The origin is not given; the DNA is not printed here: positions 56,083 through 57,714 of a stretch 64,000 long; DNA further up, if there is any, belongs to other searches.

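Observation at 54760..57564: Cytoplasmic chemoreceptor fused to ferredoxin plus [FeFe]-hydrogenase-like domain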

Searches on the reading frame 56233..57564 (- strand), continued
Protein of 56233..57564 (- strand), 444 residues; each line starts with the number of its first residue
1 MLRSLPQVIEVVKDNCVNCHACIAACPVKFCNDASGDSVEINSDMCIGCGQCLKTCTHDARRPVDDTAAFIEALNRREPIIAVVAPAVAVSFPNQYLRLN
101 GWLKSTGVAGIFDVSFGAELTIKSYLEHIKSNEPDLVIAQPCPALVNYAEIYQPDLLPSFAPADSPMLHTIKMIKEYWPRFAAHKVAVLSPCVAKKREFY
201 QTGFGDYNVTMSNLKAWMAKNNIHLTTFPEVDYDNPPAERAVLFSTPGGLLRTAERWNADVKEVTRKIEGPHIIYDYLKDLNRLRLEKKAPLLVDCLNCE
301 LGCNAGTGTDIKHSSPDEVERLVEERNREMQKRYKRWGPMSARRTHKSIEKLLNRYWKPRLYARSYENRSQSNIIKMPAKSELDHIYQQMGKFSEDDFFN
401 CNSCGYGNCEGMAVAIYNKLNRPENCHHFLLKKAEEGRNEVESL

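Call 7: find_homologous_proteins(query=window:56233-57564:-, max_evalue=1e-10)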
Query seq(444 aa) (444 aa): 3728 proteins with E <= 1e-10 among 8000 candidates; the best 120 are listed.
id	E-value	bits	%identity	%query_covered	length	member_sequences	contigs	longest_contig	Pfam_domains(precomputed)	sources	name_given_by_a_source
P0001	2.8e-194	664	64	97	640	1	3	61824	PF00015.27,PF14697.12,PF02906.20,PF00037.33,PF13237.12,PF13187.12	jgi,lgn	jgi:iron only hydrogenase large subunit-like protein/uncharacterized protein YoxC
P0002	2.4e-193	661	62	98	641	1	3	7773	PF00015.27,PF02906.20,PF12797.13,PF00037.33,PF13237.12,PF13187.12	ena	-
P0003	4.7e-192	657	61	100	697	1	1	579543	PF00015.27,PF02906.20,PF12797.13,PF04060.19,PF12837.13,PF00037.33,PF12838.13,PF13237.12,PF13187.12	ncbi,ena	-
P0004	4.8e-191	654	62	99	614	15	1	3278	PF14697.12,PF12837.13,PF12838.13,PF13459.12,PF00015.27,PF02906.20,PF12797.13,PF04060.19,PF00037.33,PF25160.2,PF13237.12,PF13187.12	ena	-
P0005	1.2e-190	652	63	98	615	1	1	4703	PF00015.27,PF02906.20,PF12797.13,PF04060.19,PF12837.13,PF00037.33,PF12838.13,PF13459.12,PF25160.2,PF13237.12,PF13187.12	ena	-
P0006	1.3e-189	649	63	98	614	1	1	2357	PF00015.27,PF02906.20,PF04060.19,PF12837.13,PF00037.33,PF12838.13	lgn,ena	-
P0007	4.1e-189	647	61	100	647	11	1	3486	PF00015.27,PF02906.20,PF12797.13,PF12837.13,PF00037.33,PF12838.13,PF13237.12,PF13187.12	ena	-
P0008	2.9e-187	641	61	99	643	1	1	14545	PF00015.27,PF14697.12,PF02906.20,PF12797.13,PF04060.19,PF12837.13,PF00037.33,PF12838.13,PF13237.12,PF13187.12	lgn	-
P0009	1.2e-186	639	60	100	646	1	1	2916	PF00015.27,PF02906.20,PF12797.13,PF12837.13,PF00037.33,PF12838.13,PF13237.12,PF13187.12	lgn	-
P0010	1.4e-186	639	60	100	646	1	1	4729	PF00015.27,PF02906.20,PF12797.13,PF12837.13,PF00037.33,PF12838.13,PF13237.12,PF13187.12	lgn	-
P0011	3.0e-184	631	59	100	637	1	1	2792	PF00015.27,PF14697.12,PF02906.20,PF12797.13,PF00037.33,PF12838.13,PF13237.12,PF13187.12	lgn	-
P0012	5.3e-184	630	61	98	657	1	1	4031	PF00015.27,PF14697.12,PF02906.20,PF04060.19,PF00037.33,PF12838.13,PF13237.12,PF13183.12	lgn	-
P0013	1.4e-183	629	61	98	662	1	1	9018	PF00015.27,PF02906.20,PF04060.19,PF00037.33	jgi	jgi:iron only hydrogenase large subunit-like protein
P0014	3.4e-183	628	62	96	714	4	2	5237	PF00015.27,PF02906.20,PF12797.13,PF04060.19,PF10046.15,PF12837.13,PF00037.33,PF12838.13,PF13237.12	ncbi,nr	ncbi:MAG: methyl-accepting chemotaxis protein [Fibrobacterota bacterium]|nr:methyl-accepting chemota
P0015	3.8e-183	628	59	99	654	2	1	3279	PF00015.27,PF14697.12,PF02906.20,PF12797.13,PF04060.19,PF12837.13,PF00037.33,PF12838.13,PF13237.12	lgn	-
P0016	5.0e-183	627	60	99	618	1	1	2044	PF00015.27,PF14697.12,PF02906.20,PF12797.13,PF04060.19,PF00037.33,PF12838.13,PF13237.12,PF13187.12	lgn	-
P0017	9.8e-183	626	60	99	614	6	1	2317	PF00015.27,PF14697.12,PF02906.20,PF12797.13,PF04060.19,PF12837.13,PF00037.33,PF12838.13,PF13237.12,PF13187.12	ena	-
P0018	1.5e-182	626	59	100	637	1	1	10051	PF00015.27,PF02906.20,PF04060.19,PF00037.33,PF12838.13,PF13237.12,PF13187.12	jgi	-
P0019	1.8e-182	625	59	99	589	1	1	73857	PF00015.27,PF02906.20,PF12797.13,PF04060.19,PF12837.13,PF00037.33,PF12838.13,PF13237.12,PF13187.12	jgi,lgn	jgi:iron only hydrogenase large subunit-like protein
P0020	3.3e-182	624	60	99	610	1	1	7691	PF00015.27,PF14697.12,PF02906.20,PF12797.13,PF04060.19,PF12837.13,PF00037.33,PF12838.13,PF13237.12,PF13187.12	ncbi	-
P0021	2.9e-181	621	60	99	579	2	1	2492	PF00015.27,PF02906.20,PF12797.13,PF04060.19,PF12837.13,PF00037.33,PF12838.13,PF13237.12,PF13187.12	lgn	-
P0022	4.4e-181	621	59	100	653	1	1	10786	PF00015.27,PF02906.20,PF12797.13,PF04060.19,PF00037.33,PF12838.13,PF13237.12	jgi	jgi:iron only hydrogenase large subunit-like protein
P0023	8.2e-181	620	59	99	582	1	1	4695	PF00015.27,PF02906.20,PF12797.13,PF04060.19,PF12837.13,PF00037.33,PF12838.13,PF13237.12,PF13187.12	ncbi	-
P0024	1.6e-180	619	59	100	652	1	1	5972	PF00015.27,PF02906.20,PF12797.13,PF04060.19,PF12837.13,PF00037.33,PF12838.13,PF13459.12,PF13237.12,PF13187.12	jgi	jgi:iron only hydrogenase large subunit-like protein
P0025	2.8e-180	618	61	98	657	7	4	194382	PF00015.27,PF14697.12,PF02906.20,PF04060.19,PF00037.33,PF12838.13,PF13237.12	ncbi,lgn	-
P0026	3.1e-180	618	57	100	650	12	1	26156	PF00015.27,PF14697.12,PF02906.20,PF12797.13,PF04060.19,PF12837.13,PF00037.33,PF12838.13,PF13237.12,PF13187.12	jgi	-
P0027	3.1e-180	618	57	100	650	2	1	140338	PF00015.27,PF02906.20,PF04060.19,PF00037.33,PF04108.18,PF13237.12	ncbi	ncbi:MAG: methyl-accepting chemotaxis protein [Fibrobacterales bacterium]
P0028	7.3e-180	617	59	99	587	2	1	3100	PF00015.27,PF02906.20,PF12797.13,PF04060.19,PF00037.33,PF12838.13,PF13187.12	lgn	-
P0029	7.5e-180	617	59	99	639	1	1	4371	PF00015.27,PF02906.20,PF12797.13,PF04060.19,PF12837.13,PF00037.33,PF12838.13,PF13237.12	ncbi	-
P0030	9.9e-180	616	59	98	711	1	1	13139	PF00015.27,PF02906.20,PF12797.13,PF04060.19,PF00037.33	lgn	-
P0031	1.0e-179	616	60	98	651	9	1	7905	PF00015.27,PF02906.20,PF04060.19,PF00037.33,PF13237.12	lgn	-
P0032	1.0e-179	616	61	96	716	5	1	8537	PF00015.27,PF02906.20,PF12797.13,PF04060.19,PF10046.15,PF00037.33,PF04108.18,PF12838.13,PF13237.12,PF13187.12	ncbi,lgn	-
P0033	2.0e-179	615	60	97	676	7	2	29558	PF00015.27,PF05667.17,PF02906.20,PF04060.19,PF12837.13,PF00037.33,PF04108.18,PF12838.13,PF13237.12,PF13187.12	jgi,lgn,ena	-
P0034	2.6e-179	615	59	100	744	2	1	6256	PF00015.27,PF14697.12,PF02906.20,PF12797.13,PF04060.19,PF00037.33,PF12838.13,PF13237.12,PF13187.12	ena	-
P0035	5.0e-179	614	58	100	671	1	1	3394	PF00015.27,PF02906.20,PF12797.13,PF12837.13,PF00037.33,PF12838.13,PF13237.12,PF13187.12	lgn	-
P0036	8.4e-179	613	58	99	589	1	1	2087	PF00015.27,PF14697.12,PF02906.20,PF12797.13,PF04060.19,PF12837.13,PF00037.33,PF12838.13,PF13237.12,PF13187.12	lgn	-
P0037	2.2e-178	612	58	97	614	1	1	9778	PF00015.27,PF02906.20,PF04060.19,PF12837.13,PF00037.33,PF12838.13,PF13237.12,PF13187.12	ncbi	-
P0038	3.0e-178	611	60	96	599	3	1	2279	PF00015.27,PF02906.20,PF04060.19,PF12837.13,PF00037.33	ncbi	-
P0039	4.2e-178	611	57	100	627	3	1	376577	PF00015.27,PF02906.20,PF12797.13,PF12837.13,PF00037.33,PF12838.13,PF13237.12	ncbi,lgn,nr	ncbi:MAG: [Fe-Fe] hydrogenase large subunit C-terminal domain-containing protein [Geobacteraceae bac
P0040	1.1e-177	610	59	99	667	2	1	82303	PF00015.27,PF02906.20,PF04060.19,PF00037.33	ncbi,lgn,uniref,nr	ncbi:methyl-accepting chemotaxis protein [Desulfobotulus mexicanus]|uniref:Chemotaxis protein n=1 Ta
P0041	1.3e-177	609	57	100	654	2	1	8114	PF00015.27,PF02906.20,PF12837.13,PF00037.33,PF12838.13,PF13237.12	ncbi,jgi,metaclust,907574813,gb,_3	metaclust:\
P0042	3.8e-177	608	59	97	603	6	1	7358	PF00015.27,PF02906.20,PF12797.13,PF12837.13,PF00037.33,PF12838.13,PF13187.12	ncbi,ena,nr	ncbi:MAG: 4Fe-4S binding protein [Phycisphaerae bacterium]|nr:4Fe-4S binding protein [Phycisphaerae 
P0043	7.6e-177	607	60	96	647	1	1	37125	PF00015.27,PF02906.20,PF12797.13,PF04060.19,PF00037.33,PF12838.13,PF13237.12,PF13187.12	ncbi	ncbi:MAG: [Fe-Fe] hydrogenase large subunit C-terminal domain-containing protein [Nanobdellota archa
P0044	1.3e-176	606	58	98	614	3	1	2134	PF00015.27,PF02906.20,PF12797.13,PF04060.19,PF00037.33,PF12838.13,PF13237.12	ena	-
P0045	1.5e-176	606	57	100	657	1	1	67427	PF00015.27,PF02906.20,PF04060.19,PF12837.13,PF00037.33,PF12838.13,PF13237.12,PF13187.12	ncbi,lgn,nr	ncbi:MAG: 4Fe-4S binding protein [Phycisphaerae bacterium]|nr:4Fe-4S binding protein [Phycisphaerae 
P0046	1.6e-176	606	57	97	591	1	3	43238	PF00015.27,PF14697.12,PF02906.20,PF12797.13,PF04060.19,PF12837.13,PF00037.33,PF12838.13,PF13237.12,PF13187.12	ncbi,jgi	-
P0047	1.7e-176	606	58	98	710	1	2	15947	PF00015.27,PF02906.20,PF12797.13,PF04060.19,PF00037.33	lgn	-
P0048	1.8e-176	606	59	96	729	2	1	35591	PF00015.27,PF02906.20,PF04060.19,PF00037.33,PF12838.13,PF13237.12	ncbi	-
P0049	2.1e-176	605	58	97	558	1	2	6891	PF00015.27,PF02906.20,PF12797.13,PF04060.19,PF12837.13,PF00037.33,PF12838.13,PF13237.12,PF13187.12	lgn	-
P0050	2.6e-176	605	58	98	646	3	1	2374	PF00015.27,PF05667.17,PF02906.20,PF04060.19,PF00037.33,PF04108.18,PF12838.13,PF13237.12,PF13187.12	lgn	-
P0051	2.9e-176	605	58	97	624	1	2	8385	PF00015.27,PF02906.20,PF12797.13,PF00037.33,PF12838.13,PF13237.12,PF13187.12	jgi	-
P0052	3.7e-176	604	58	97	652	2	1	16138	PF00015.27,PF02906.20,PF12797.13,PF12837.13,PF00037.33,PF12838.13,PF13237.12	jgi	-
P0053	5.6e-176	604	58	97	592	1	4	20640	PF00015.27,PF02906.20,PF12797.13,PF12837.13,PF00037.33,PF12838.13,PF13237.12,PF13187.12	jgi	-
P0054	6.0e-176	604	58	100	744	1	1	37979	PF00015.27,PF02906.20,PF12797.13,PF04060.19,PF12837.13,PF00037.33,PF12838.13,PF13237.12,PF13187.12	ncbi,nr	ncbi:MAG: [Fe-Fe] hydrogenase large subunit C-terminal domain-containing protein [Candidatus Cloacim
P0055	6.6e-176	604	56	100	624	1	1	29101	PF00015.27,PF02906.20,PF12797.13,PF04060.19,PF12837.13,PF00037.33,PF12838.13,PF13459.12,PF13237.12,PF13187.12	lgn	-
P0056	8.3e-176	603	58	100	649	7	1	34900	PF00015.27,PF02906.20,PF12837.13,PF00037.33,PF12838.13,PF13237.12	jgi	jgi:methyl-accepting chemotaxis protein/Pyruvate/2-oxoacid:ferredoxin oxidoreductase delta subunit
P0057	9.7e-176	603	60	98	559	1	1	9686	PF00015.27,PF02906.20,PF12797.13,PF04060.19,PF12837.13,PF00037.33,PF12838.13,PF13459.12,PF13237.12,PF13187.12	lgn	-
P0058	1.3e-175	603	58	99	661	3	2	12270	PF00015.27,PF02906.20,PF12797.13,PF04060.19,PF12837.13,PF00037.33,PF12838.13,PF13237.12,PF13187.12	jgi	-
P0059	1.6e-175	602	60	96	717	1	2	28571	PF00015.27,PF02906.20,PF12797.13,PF04060.19,PF12837.13,PF00037.33,PF12838.13,PF13237.12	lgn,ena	-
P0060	2.0e-175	602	56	100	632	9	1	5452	PF00015.27,PF14697.12,PF02906.20,PF12797.13,PF12837.13,PF00037.33,PF12838.13,PF13237.12,PF13187.12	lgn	-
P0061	2.2e-175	602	59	98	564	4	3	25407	PF00015.27,PF14697.12,PF02906.20,PF12797.13,PF04060.19,PF12837.13,PF00037.33,PF12838.13,PF13237.12,PF13187.12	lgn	-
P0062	2.4e-175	602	57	99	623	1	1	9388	PF00015.27,PF02906.20,PF12797.13,PF12837.13,PF00037.33,PF12838.13,PF13237.12,PF13187.12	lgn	-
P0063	2.5e-175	602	59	99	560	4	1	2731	PF00015.27,PF02906.20,PF12797.13,PF04060.19,PF12837.13,PF00037.33,PF12838.13,PF13237.12,PF13187.12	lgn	-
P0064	2.9e-175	602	59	97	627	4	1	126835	PF00015.27,PF02906.20,PF12837.13,PF00037.33,PF12838.13,PF13237.12,PF13187.12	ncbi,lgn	-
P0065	3.0e-175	602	58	97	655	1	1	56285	PF00015.27,PF14697.12,PF02906.20,PF12797.13,PF00037.33,PF12838.13,PF13187.12,PF20155.5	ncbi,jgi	-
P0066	3.2e-175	601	58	100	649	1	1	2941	PF00015.27,PF14697.12,PF02906.20,PF12797.13,PF12837.13,PF00037.33,PF12838.13,PF13237.12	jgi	-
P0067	3.4e-175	601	58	99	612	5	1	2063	PF00015.27,PF02906.20,PF12797.13,PF04060.19,PF12837.13,PF00037.33,PF12838.13,PF13237.12,PF13187.12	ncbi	-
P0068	3.6e-175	601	59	99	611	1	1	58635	PF00015.27,PF02906.20,PF12797.13,PF04060.19,PF12837.13,PF00037.33,PF12838.13,PF13237.12,PF13187.12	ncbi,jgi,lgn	-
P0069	4.9e-175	601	58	97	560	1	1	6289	PF00015.27,PF02906.20,PF12797.13,PF04060.19,PF12837.13,PF00037.33,PF12838.13,PF13237.12,PF13187.12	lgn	-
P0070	4.9e-175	601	56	99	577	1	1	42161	PF00015.27,PF14697.12,PF02906.20,PF12797.13,PF04060.19,PF12837.13,PF00037.33,PF12838.13,PF13237.12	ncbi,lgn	-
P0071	5.0e-175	601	57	99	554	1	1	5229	PF00015.27,PF14697.12,PF02906.20,PF12797.13,PF04060.19,PF12837.13,PF00037.33,PF12838.13,PF13237.12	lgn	-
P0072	5.7e-175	601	57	97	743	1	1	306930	PF00015.27,PF14697.12,PF02906.20,PF12797.13,PF00037.33,PF12838.13,PF25160.2,PF13237.12,PF13187.12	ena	-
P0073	6.4e-175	600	57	98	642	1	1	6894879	PF00015.27,PF02906.20,PF04060.19,PF12837.13,PF00037.33,PF12838.13,PF13237.12,PF13187.12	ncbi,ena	-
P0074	6.5e-175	600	57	100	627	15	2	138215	PF00015.27,PF02906.20,PF12797.13,PF04060.19,PF12837.13,PF00037.33,PF12838.13,PF13237.12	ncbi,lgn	-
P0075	7.0e-175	600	60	96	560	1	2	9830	PF00015.27,PF14697.12,PF02906.20,PF12797.13,PF12837.13,PF00037.33,PF12838.13,PF13459.12,PF13237.12,PF13187.12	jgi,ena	-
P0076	9.2e-175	600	56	100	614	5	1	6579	PF00015.27,PF14697.12,PF02906.20,PF12797.13,PF12837.13,PF00037.33,PF12838.13,PF13237.12,PF13187.12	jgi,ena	-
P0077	1.0e-174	600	59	96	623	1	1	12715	PF00015.27,PF02906.20,PF12837.13,PF00037.33,PF12838.13,PF13237.12,PF13187.12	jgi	-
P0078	1.1e-174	600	58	99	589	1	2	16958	PF00015.27,PF14697.12,PF02906.20,PF12797.13,PF04060.19,PF12837.13,PF00037.33,PF12838.13,PF13237.12,PF13183.12,PF13187.12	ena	-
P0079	1.1e-174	600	61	96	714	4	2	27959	PF00015.27,PF14697.12,PF02906.20,PF12797.13,PF04060.19,PF10046.15,PF12837.13,PF00037.33,PF12838.13,PF13237.12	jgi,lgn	jgi:methyl-accepting chemotaxis protein/iron only hydrogenase large subunit-like protein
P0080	1.2e-174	600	57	98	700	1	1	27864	PF00015.27,PF14697.12,PF02906.20,PF12797.13,PF12837.13,PF00037.33,PF12838.13,PF13237.12,PF13187.12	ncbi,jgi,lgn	-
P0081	1.3e-174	599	59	97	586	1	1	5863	PF00015.27,PF02906.20,PF12797.13,PF04060.19,PF12837.13,PF00037.33,PF12838.13,PF13459.12,PF13237.12,PF13187.12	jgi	jgi:iron only hydrogenase large subunit-like protein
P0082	1.3e-174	599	56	98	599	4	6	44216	PF00015.27,PF14697.12,PF02906.20,PF12797.13,PF04060.19,PF12837.13,PF00037.33,PF12838.13,PF13237.12,PF13187.12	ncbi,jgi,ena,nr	ncbi:MAG: 4Fe-4S binding protein [Phycisphaerae bacterium]|nr:4Fe-4S binding protein [Phycisphaerae 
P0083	1.3e-174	599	58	97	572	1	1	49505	PF00015.27,PF14697.12,PF02906.20,PF12797.13,PF04060.19,PF12837.13,PF00037.33,PF12838.13,PF13459.12,PF13237.12,PF13187.12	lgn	-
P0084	1.3e-174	599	58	97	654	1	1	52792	PF00015.27,PF02906.20,PF12797.13,PF04060.19,PF12837.13,PF00037.33,PF12838.13,PF13237.12,PF13187.12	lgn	-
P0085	1.4e-174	599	58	98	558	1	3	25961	PF00015.27,PF02906.20,PF12797.13,PF12837.13,PF00037.33,PF12838.13,PF13237.12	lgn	-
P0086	2.2e-174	599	58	98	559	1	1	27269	PF00015.27,PF02906.20,PF12797.13,PF04060.19,PF12837.13,PF00037.33,PF12838.13,PF13237.12,PF13187.12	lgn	-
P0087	2.8e-174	598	59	96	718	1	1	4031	PF00015.27,PF14697.12,PF02906.20,PF12797.13,PF04060.19,PF00037.33,PF12838.13,PF13237.12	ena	-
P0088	2.9e-174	598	59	98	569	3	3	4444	PF00015.27,PF02906.20,PF12797.13,PF04060.19,PF12837.13,PF00037.33,PF12838.13,PF13237.12,PF13187.12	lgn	-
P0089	2.9e-174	598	57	100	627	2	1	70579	PF00015.27,PF02906.20,PF12797.13,PF12837.13,PF00037.33,PF12838.13,PF13237.12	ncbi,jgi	-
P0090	3.0e-174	598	55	99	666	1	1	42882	PF00015.27,PF14697.12,PF02906.20,PF12797.13,PF04060.19,PF12837.13,PF00037.33,PF12838.13,PF13237.12,PF13187.12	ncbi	-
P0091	3.9e-174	598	59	96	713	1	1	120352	PF00015.27,PF02906.20,PF04060.19,PF00037.33,PF12838.13,PF13237.12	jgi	jgi:methyl-accepting chemotaxis protein/Fe-S-cluster-containing hydrogenase component 2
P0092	4.1e-174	598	58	99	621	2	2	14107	PF00015.27,PF02906.20,PF12797.13,PF04060.19,PF00037.33,PF13237.12,PF13187.12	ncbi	ncbi:MAG: methyl-accepting chemotaxis protein [Candidatus Woesearchaeota archaeon]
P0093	4.3e-174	598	57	98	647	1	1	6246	PF00015.27,PF02906.20,PF12797.13,PF04060.19,PF00037.33,PF12838.13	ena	-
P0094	4.4e-174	598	58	98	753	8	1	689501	PF00015.27,PF14697.12,PF02906.20,PF00037.33,PF12838.13,PF25160.2,PF13187.12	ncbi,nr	ncbi:MAG: methyl-accepting chemotaxis protein [Brevinematales bacterium]|nr:methyl-accepting chemota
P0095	4.5e-174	598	56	98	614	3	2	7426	PF00015.27,PF14697.12,PF02906.20,PF12797.13,PF12837.13,PF00037.33,PF12838.13,PF13237.12,PF13187.12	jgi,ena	-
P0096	6.3e-174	597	59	97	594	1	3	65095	PF00015.27,PF02906.20,PF12797.13,PF04060.19,PF12837.13,PF00037.33,PF12838.13,PF13237.12,PF13187.12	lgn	-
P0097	6.5e-174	597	59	97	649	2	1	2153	PF00015.27,PF02906.20,PF12797.13,PF12837.13,PF00037.33,PF12838.13,PF13237.12,PF13187.12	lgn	-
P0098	7.4e-174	597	59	100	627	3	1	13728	PF00015.27,PF02906.20,PF12837.13,PF00037.33,PF12838.13,PF13237.12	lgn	-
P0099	7.5e-174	597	56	99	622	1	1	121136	PF00015.27,PF02906.20,PF00037.33,PF12838.13,PF13237.12,PF13187.12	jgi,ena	-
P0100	8.0e-174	597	60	97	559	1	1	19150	PF00015.27,PF02906.20,PF12797.13,PF04060.19,PF12837.13,PF00037.33,PF12838.13,PF13237.12,PF13187.12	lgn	-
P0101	8.1e-174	597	57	97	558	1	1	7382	PF00015.27,PF02906.20,PF12797.13,PF04060.19,PF12837.13,PF00037.33,PF12838.13,PF13237.12,PF13187.12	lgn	-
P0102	8.6e-174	597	58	98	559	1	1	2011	PF00015.27,PF02906.20,PF12797.13,PF12837.13,PF00037.33,PF12838.13,PF13237.12,PF13187.12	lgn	-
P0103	9.4e-174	597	58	100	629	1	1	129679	PF00015.27,PF02906.20,PF00037.33,PF12838.13,PF13237.12,PF13187.12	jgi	-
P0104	1.0e-173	596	57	100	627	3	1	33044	PF00015.27,PF02906.20,PF12797.13,PF12837.13,PF00037.33,PF12838.13,PF13237.12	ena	-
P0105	1.1e-173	596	59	96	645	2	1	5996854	PF00015.27,PF02906.20,PF00037.33,PF12838.13,PF13237.12,PF13187.12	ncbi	-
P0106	1.1e-173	596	59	96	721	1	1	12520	PF00015.27,PF02906.20,PF12797.13,PF04060.19,PF12837.13,PF00037.33,PF12838.13,PF13237.12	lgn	-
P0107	1.2e-173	596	58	98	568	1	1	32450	PF00015.27,PF02906.20,PF12797.13,PF04060.19,PF00037.33,PF12838.13,PF13237.12,PF13187.12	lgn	-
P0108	1.7e-173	596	57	99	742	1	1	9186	PF00015.27,PF02906.20,PF12797.13,PF00037.33,PF12838.13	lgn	-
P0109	1.7e-173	596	58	98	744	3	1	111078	PF00015.27,PF02906.20,PF00037.33,PF12838.13,PF25160.2,PF13237.12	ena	-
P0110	1.7e-173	596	57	97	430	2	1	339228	PF14697.12,PF02906.20,PF12797.13,PF04060.19,PF00037.33,PF12838.13,PF13237.12,PF13187.12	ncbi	-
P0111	1.8e-173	596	58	96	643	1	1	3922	PF00015.27,PF02906.20,PF12797.13,PF04060.19,PF00037.33,PF12838.13,PF13237.12,PF13187.12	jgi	jgi:Na+-translocating ferredoxin:NAD+ oxidoreductase RNF subunit RnfB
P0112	2.1e-173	595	56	97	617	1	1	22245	PF00015.27,PF02906.20,PF12837.13,PF00037.33,PF12838.13,PF13237.12,PF13187.12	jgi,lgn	-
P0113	2.2e-173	595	59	96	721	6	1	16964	PF00015.27,PF02906.20,PF12797.13,PF04060.19,PF00037.33,PF12838.13,PF13237.12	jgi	jgi:methyl-accepting chemotaxis protein/ferredoxin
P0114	2.7e-173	595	58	96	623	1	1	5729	PF00015.27,PF02906.20,PF12797.13,PF04060.19,PF12837.13,PF00037.33,PF12838.13,PF13237.12,PF13187.12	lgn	-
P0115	2.7e-173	595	60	97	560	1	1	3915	PF00015.27,PF14697.12,PF02906.20,PF12797.13,PF04060.19,PF12837.13,PF00037.33,PF12838.13,PF13237.12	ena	-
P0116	2.8e-173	595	57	98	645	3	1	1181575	PF00015.27,PF02906.20,PF04060.19,PF12837.13,PF00037.33,PF04108.18,PF12838.13,PF13237.12,PF13187.12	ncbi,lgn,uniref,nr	ncbi:[Fe-Fe] hydrogenase large subunit C-terminal domain-containing protein [Desulfoluna butyratoxyd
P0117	2.9e-173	595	56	98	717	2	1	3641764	PF06009.20,PF00015.27,PF02906.20,PF04060.19,PF00037.33,PF07889.18,PF12838.13,PF13237.12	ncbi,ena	-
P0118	2.9e-173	595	58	97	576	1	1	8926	PF00015.27,PF02906.20,PF04060.19,PF12837.13,PF00037.33,PF12838.13,PF13459.12,PF13237.12,PF13187.12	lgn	-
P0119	3.5e-173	595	59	97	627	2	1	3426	PF00015.27,PF02906.20,PF00037.33,PF12838.13,PF13237.12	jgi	-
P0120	3.5e-173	595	57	100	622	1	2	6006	PF00015.27,PF14697.12,PF02906.20,PF12797.13,PF00037.33,PF12838.13,PF13237.12,PF13187.12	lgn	-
